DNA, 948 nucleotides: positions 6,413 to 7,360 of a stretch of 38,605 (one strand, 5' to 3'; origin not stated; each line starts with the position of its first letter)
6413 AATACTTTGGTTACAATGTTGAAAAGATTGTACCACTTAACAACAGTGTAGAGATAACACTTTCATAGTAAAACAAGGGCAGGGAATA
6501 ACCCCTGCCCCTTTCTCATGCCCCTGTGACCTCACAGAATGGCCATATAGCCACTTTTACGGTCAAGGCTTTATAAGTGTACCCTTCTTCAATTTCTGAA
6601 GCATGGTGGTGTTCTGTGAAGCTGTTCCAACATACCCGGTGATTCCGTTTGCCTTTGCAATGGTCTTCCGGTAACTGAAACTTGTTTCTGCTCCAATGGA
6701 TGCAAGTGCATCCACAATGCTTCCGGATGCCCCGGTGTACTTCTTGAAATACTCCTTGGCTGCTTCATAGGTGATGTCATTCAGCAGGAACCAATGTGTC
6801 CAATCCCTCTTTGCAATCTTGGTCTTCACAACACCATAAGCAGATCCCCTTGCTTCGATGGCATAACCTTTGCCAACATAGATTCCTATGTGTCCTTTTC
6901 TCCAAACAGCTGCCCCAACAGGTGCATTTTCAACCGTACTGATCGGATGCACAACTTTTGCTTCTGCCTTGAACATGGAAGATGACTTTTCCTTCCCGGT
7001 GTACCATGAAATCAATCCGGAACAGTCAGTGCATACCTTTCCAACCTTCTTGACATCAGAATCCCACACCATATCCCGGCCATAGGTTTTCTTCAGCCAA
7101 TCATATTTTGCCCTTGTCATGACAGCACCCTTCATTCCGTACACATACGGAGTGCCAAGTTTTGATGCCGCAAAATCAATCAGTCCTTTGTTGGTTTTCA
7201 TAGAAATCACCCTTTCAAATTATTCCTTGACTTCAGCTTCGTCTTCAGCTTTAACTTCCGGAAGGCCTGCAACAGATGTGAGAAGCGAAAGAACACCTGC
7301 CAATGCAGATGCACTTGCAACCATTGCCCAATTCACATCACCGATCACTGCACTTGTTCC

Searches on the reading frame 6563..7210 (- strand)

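Call 7: search_protein_families(library=pfam, proteins=[window:6563-7210:-], max_evalue=1)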
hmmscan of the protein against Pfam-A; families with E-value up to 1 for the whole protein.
window:6563-7210:- (215 aa): 2 families
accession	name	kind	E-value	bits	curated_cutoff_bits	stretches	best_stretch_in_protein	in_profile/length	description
PF00877.26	NLPC_P60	-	6.3e-05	23.4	23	1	55-142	12-101/105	NlpC/P60 family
PF12200.13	DUF3597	-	0.0058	17.6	29.8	1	163-206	70-114/127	Domain of unknown function (DUF3597)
